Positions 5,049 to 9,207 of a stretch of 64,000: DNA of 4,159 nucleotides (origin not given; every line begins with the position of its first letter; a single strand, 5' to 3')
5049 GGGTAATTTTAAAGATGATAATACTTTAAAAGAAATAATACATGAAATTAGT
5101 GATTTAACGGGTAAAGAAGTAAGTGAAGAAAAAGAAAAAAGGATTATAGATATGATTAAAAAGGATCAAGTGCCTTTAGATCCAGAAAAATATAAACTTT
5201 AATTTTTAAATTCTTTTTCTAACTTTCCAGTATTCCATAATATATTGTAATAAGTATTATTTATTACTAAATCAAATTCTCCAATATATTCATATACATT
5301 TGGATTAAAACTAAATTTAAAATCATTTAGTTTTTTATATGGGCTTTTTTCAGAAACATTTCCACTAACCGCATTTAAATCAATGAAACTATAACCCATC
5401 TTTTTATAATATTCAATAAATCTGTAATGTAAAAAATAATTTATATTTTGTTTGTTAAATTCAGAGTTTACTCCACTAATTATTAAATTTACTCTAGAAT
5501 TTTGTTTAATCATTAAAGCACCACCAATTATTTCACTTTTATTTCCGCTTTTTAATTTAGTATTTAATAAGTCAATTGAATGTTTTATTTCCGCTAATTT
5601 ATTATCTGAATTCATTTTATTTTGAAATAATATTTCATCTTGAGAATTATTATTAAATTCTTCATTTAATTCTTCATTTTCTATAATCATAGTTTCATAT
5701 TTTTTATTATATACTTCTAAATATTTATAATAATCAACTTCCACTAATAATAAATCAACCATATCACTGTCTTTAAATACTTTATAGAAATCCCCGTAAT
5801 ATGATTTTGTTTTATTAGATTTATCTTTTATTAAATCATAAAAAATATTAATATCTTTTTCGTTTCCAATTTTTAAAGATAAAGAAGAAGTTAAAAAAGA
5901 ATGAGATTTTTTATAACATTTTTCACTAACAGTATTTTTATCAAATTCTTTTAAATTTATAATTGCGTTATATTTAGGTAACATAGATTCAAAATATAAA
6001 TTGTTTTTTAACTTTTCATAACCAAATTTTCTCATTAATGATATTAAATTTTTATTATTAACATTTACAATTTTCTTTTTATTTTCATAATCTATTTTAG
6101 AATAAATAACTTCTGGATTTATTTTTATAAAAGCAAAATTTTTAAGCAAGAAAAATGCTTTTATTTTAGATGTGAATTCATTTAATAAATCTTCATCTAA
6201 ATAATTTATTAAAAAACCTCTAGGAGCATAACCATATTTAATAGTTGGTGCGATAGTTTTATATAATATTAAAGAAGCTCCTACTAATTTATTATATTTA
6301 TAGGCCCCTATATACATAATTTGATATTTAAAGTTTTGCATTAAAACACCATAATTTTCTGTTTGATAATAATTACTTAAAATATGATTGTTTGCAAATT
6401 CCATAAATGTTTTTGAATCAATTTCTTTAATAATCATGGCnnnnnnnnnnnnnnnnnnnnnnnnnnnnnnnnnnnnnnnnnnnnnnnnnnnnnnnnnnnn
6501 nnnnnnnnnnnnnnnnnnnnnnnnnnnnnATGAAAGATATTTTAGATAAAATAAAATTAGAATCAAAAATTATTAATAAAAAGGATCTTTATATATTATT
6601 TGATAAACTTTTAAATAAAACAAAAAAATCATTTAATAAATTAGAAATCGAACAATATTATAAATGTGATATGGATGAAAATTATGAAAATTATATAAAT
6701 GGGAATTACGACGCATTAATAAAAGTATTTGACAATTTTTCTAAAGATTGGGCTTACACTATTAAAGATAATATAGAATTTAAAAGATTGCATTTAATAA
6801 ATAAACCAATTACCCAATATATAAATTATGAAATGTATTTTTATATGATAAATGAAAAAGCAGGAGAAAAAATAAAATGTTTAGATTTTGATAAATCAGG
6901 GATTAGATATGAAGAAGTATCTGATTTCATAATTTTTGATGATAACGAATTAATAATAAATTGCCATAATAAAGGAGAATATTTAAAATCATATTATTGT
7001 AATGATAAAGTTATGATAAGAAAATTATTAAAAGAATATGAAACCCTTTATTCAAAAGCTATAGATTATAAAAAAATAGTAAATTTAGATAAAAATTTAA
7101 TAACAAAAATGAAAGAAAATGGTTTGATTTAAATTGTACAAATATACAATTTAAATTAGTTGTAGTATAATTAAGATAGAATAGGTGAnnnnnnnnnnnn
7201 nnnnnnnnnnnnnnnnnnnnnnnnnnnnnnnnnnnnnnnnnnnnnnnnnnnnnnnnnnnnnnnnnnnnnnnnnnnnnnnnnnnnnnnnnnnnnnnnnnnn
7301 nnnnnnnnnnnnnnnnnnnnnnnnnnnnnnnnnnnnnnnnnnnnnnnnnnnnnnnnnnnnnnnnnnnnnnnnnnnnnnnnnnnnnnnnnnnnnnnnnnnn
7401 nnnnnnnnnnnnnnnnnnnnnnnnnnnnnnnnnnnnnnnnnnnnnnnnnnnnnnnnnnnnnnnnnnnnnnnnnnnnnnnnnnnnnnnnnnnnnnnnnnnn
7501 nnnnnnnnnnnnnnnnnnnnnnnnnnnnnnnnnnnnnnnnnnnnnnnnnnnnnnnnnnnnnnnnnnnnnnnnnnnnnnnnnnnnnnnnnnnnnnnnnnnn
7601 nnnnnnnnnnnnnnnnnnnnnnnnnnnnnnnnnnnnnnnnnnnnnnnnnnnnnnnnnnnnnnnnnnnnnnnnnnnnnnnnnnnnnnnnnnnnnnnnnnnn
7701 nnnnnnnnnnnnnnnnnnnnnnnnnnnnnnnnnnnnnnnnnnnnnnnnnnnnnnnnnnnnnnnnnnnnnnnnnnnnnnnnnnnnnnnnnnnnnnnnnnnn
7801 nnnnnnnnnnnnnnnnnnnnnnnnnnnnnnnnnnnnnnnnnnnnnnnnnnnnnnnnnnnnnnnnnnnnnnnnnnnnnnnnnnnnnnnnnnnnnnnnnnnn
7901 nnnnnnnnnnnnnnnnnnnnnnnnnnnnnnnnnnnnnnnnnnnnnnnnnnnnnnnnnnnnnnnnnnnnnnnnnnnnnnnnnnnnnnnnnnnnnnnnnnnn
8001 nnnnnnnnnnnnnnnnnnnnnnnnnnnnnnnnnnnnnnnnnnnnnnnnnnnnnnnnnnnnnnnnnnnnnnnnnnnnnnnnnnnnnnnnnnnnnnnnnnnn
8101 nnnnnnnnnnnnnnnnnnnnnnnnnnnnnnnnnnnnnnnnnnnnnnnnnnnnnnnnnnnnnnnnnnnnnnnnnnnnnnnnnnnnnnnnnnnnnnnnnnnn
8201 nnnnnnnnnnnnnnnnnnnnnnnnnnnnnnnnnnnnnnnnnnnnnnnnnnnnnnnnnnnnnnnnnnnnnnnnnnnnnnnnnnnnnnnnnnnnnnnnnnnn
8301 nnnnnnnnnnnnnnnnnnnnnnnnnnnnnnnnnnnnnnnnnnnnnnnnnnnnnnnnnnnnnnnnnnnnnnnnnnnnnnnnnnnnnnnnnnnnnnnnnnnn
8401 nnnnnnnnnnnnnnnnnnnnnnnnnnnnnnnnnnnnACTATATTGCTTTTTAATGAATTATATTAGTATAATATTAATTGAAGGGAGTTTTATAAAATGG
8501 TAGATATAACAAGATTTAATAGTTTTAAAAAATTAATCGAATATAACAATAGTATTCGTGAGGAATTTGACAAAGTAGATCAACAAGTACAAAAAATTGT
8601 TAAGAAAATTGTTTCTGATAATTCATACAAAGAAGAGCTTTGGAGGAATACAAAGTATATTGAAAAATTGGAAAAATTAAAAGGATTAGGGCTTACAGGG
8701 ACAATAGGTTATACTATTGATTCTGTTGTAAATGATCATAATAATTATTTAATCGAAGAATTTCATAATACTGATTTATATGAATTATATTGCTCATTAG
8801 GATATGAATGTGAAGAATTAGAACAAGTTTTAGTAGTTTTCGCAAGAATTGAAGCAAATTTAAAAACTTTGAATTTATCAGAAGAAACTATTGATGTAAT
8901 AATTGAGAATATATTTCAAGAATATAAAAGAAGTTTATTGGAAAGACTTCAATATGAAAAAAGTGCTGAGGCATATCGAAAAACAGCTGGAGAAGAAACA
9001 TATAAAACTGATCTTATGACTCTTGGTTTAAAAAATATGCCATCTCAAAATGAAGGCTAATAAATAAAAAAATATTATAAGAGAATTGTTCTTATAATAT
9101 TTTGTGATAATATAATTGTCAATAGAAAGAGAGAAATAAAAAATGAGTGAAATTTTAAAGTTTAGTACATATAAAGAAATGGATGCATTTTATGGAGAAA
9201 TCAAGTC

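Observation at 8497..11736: Tandemly duplicated two-gene cassette (A1-B1, C, A2-B2) of acidic proteins of unknown function between eno and rpmB/dnaE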

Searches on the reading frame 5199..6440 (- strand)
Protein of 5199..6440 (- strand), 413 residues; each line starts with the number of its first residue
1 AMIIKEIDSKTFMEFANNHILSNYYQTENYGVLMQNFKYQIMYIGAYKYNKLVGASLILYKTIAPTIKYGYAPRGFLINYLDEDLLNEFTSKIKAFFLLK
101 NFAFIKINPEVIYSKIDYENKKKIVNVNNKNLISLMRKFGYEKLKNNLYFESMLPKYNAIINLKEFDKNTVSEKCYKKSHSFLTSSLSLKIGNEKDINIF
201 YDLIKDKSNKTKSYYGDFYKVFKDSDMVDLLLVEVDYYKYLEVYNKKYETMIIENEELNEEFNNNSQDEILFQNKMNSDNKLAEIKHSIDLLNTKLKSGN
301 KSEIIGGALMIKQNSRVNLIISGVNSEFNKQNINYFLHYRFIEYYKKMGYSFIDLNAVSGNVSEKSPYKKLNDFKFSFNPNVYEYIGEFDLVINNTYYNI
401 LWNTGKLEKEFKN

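Call 5: search_protein_families(library=pfam, proteins=[window:5199-6440:-], max_evalue=1)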
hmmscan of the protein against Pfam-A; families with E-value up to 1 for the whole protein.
window:5199-6440:- (413 aa): 3 families
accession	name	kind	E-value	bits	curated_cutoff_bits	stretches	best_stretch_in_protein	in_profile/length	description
PF02388.22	FemAB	-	4.4e-46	158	24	1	8-400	2-400/406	FemAB family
PF13480.13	Acetyltransf_6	-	0.00015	22.4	22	1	303-369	82-142/143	Acetyltransferase (GNAT) domain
PF14712.11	Snapin_Pallidin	-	0.13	13.2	29.6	1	254-298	35-80/89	Snapin/Pallidin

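Call 40: find_related_loci(query=window:5199-6440:-, collection=genome_contigs, flank=10000)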
Query window:5199-6440:- (413 aa) in genome_contigs; peptide patterns used: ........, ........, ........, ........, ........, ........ (x = any residue, [..] = any of these).
165 stretches matched a pattern, but none encodes a relative of the query by tblastn (E <= 1e-3).

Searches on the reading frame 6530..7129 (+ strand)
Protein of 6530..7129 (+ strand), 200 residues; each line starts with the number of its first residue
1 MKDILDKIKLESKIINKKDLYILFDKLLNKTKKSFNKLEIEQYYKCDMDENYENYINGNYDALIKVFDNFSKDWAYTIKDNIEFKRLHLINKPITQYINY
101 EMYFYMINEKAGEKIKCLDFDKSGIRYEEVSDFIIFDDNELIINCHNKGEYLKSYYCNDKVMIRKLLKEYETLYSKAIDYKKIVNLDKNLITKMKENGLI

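Call 5: search_protein_families(library=pfam, proteins=[window:6530-7129:+], max_evalue=1)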
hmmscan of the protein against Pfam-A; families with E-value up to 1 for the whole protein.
window:6530-7129:+ (200 aa): 1 family
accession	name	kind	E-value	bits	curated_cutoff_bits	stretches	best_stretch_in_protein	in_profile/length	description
PF21806.3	DUF6879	-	1.9e-20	73.4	23.9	1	24-182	3-164/167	Family of unknown function (DUF6879)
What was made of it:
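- On DUF6879 (PF21806), gene at 6530-7132: 73.4 bits against a cut-off of 23.9, E 1.9e-20 (call 5).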

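Call 6: search_protein_families(library=phrogs, proteins=[window:6530-7129:+], max_evalue=1)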
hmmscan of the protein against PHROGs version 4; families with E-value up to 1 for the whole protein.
window:6530-7129:+ (200 aa): 3 families
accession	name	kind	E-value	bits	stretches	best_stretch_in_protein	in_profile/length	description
phrog_1709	-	unknown function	0.0013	20.1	1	129-175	4-47/96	-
phrog_15984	-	unknown function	0.016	16.3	1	113-159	15-58/73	-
phrog_10569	-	unknown function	0.34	12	1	33-79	111-154/155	-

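Call 7: search_protein_families(library=padloc, proteins=[window:6530-7129:+], max_evalue=1)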
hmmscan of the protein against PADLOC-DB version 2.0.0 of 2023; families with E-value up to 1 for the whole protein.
window:6530-7129:+ (200 aa): 0 families

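Call 8: search_protein_families(library=ncbifam, proteins=[window:6530-7129:+], max_evalue=1)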
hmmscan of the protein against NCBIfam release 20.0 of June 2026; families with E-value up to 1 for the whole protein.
window:6530-7129:+ (200 aa): 2 families
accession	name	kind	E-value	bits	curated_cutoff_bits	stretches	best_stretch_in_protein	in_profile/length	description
TIGR02966.1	phoR_proteo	equivalog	0.035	13.1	334.2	1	2-70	169-237/333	phosphate regulon sensor histidine kinase PhoR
NF045766.1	PhenlGlyoxDHPadI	equivalog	0.27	10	700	1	18-110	328-417/443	NADH-dependent phenylglyoxylate dehydrogenase subunit beta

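Call 93: search_solved_structures(query=window:6530-7129:+, max_evalue=10)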
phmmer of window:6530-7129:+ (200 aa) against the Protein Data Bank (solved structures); distinct sequences matched with E-value up to 10: 7.
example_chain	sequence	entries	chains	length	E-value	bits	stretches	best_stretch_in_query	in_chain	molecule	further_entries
3ndy_A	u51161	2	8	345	0.0088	19.3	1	126-171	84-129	Endoglucanase D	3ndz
5mzh_A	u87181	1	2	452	0.22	14.8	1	20-81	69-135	Dynein assembly factor with WDR repeat domains 1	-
6mq4_A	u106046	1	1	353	0.36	14.1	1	126-182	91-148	cellulase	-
6q1i_A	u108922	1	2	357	0.39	14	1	126-177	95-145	Endoglucanase A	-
3fr7_A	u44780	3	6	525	0.75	13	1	11-55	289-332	Putative ketol-acid reductoisomerase (Os05g0573700 protein) | Ketol-acid reductoisomerase, chloroplastic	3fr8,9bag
6ue4_A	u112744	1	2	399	0.84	12.9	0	54-97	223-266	ShyA endopeptidase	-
6u2a_A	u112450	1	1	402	0.87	12.8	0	54-97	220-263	ShyA endopeptidase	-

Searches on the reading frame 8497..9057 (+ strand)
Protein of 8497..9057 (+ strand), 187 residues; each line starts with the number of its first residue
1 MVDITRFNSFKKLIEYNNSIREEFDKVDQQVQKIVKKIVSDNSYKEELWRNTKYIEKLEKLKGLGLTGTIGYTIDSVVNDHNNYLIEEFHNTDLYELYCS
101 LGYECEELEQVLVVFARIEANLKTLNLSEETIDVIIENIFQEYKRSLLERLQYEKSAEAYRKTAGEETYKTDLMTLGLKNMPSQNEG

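Call 5: search_protein_families(library=pfam, proteins=[window:8497-9057:+], max_evalue=1)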
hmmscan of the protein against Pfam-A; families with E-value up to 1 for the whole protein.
window:8497-9057:+ (187 aa): 7 families
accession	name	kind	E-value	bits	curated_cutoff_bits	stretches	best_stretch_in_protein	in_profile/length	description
PF07303.18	Occludin_ELL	-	0.0015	19.7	31.2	1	88-146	16-69/101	Occludin homology domain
PF01452.22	Rota_NSP4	-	0.022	14.8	27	1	3-62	72-128/173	Rotavirus non structural protein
PF11728.13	ArAE_1_C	-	0.082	13.4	22.4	1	18-151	2-126/166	Putative aromatic acid exporter C-terminal domain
PF10239.14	DUF2465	-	0.14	12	30.5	1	83-153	86-156/302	Protein of unknown function (DUF2465)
PF10046.14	BLOC1_2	-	0.21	12.4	33.4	1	9-60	21-72/96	Biogenesis of lysosome-related organelles complex-1 subunit 2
PF18504.6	Csm1_N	-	0.33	11.8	26.3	0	13-58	4-46/70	Csm1 N-terminal domain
PF11788.14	MRP-L46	-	0.68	11.1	21.9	0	136-165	22-51/119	39S mitochondrial ribosomal protein L46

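Call 6: search_protein_families(library=phrogs, proteins=[window:8497-9057:+], max_evalue=1)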
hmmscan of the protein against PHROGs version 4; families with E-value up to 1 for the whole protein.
window:8497-9057:+ (187 aa): 4 families
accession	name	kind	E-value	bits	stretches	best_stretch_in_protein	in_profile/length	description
phrog_21982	-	unknown function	0.031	15.5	0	26-83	10-65/101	-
phrog_12710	-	unknown function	0.045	12.7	1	9-81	761-827/903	-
phrog_19119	-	unknown function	0.15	13.5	1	23-53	24-54/80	-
phrog_17445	-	unknown function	0.89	10.5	0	21-58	2-39/67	-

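Call 7: search_protein_families(library=padloc, proteins=[window:8497-9057:+], max_evalue=1)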
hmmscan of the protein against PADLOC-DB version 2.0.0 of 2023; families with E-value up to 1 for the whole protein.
window:8497-9057:+ (187 aa): 0 families

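Call 8: search_protein_families(library=ncbifam, proteins=[window:8497-9057:+], max_evalue=1)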
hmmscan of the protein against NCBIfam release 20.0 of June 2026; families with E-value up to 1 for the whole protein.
window:8497-9057:+ (187 aa): 2 families
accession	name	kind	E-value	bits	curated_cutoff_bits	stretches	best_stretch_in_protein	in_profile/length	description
TIGR01825.1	gly_Cac_T_rel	subfamily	0.028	13.1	535.4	1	31-68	273-310/385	BioF/Kbl family PLP-dependent acyltransferase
TIGR03793.1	leader_NHLP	domain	0.055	13.3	50.9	1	31-55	6-30/77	NHLP leader peptide family RiPP precursor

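Call 18: search_solved_structures(query=A1, max_evalue=10)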
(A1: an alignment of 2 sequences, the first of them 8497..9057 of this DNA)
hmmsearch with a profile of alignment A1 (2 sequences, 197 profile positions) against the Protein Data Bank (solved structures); distinct sequences matched with E-value up to 10: 4.
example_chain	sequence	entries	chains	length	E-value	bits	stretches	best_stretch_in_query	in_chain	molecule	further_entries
1mp9_A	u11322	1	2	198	0.14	15.2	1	27-152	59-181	TATA-binding protein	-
9j47_A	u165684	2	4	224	0.68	13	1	50-110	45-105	Iron-sulfur cluster repair protein ScdA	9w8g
9r7j_A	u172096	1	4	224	0.68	12.9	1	50-110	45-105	Iron-sulfur cluster repair protein ScdA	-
7fdj_A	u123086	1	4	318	1.9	11.5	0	40-83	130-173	Capsid protein,Immunoglobulin G-binding protein A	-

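Call 29: list_cluster_members(proteins=[window:8497-9057:+, window:9143-9931:+, window:10023-10496:+, window:10511-10924:+, window:10987-11733:+, window:6530-7129:+])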
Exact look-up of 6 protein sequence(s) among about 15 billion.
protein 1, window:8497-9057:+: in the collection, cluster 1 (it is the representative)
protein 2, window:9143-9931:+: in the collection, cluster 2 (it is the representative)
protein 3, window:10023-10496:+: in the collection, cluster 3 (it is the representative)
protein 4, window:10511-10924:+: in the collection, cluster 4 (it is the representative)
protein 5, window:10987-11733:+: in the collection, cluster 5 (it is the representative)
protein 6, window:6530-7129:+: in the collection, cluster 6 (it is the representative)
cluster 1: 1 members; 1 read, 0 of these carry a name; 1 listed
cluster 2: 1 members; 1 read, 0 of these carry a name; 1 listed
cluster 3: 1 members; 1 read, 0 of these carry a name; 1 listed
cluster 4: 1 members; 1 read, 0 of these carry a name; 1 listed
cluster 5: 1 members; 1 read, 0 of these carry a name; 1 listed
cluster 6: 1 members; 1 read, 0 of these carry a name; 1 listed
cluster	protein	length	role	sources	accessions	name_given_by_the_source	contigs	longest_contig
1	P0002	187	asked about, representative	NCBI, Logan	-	-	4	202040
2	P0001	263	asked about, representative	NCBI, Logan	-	-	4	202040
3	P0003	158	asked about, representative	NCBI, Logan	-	-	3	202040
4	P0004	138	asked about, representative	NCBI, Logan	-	-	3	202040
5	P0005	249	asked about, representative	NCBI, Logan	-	-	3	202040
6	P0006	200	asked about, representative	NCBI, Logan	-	-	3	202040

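Call 31: find_homologous_proteins(query=A1, max_evalue=0.1)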
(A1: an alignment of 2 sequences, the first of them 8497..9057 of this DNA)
Query A1 (2 sequences) (187 aa, profile of the alignment): 3 proteins with E <= 0.1 among 1429 candidates.
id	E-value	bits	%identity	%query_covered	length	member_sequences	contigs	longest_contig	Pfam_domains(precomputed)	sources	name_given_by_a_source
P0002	4.0e-103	361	100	100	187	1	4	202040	-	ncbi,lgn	-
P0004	7.3e-63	230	32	77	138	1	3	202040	-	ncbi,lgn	-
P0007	6.8e-40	155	35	77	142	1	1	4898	-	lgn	-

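Call 32: find_encoding_contigs(protein=P0007, flank=10000)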
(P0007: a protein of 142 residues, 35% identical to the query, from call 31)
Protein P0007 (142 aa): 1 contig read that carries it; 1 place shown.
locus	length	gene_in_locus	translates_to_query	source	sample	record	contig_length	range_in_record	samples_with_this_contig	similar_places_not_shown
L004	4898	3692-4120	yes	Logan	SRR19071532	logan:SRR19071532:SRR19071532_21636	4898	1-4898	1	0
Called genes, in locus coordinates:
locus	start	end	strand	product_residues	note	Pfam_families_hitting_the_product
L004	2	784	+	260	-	?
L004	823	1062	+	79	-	PF14069:SpoVIF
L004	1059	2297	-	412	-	PF02388:FemAB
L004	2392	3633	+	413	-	PF03952:Enolase_N, PF00113:Enolase_C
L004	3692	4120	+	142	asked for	-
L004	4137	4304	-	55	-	PF00830:Ribosomal_L28 (weak)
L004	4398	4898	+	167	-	?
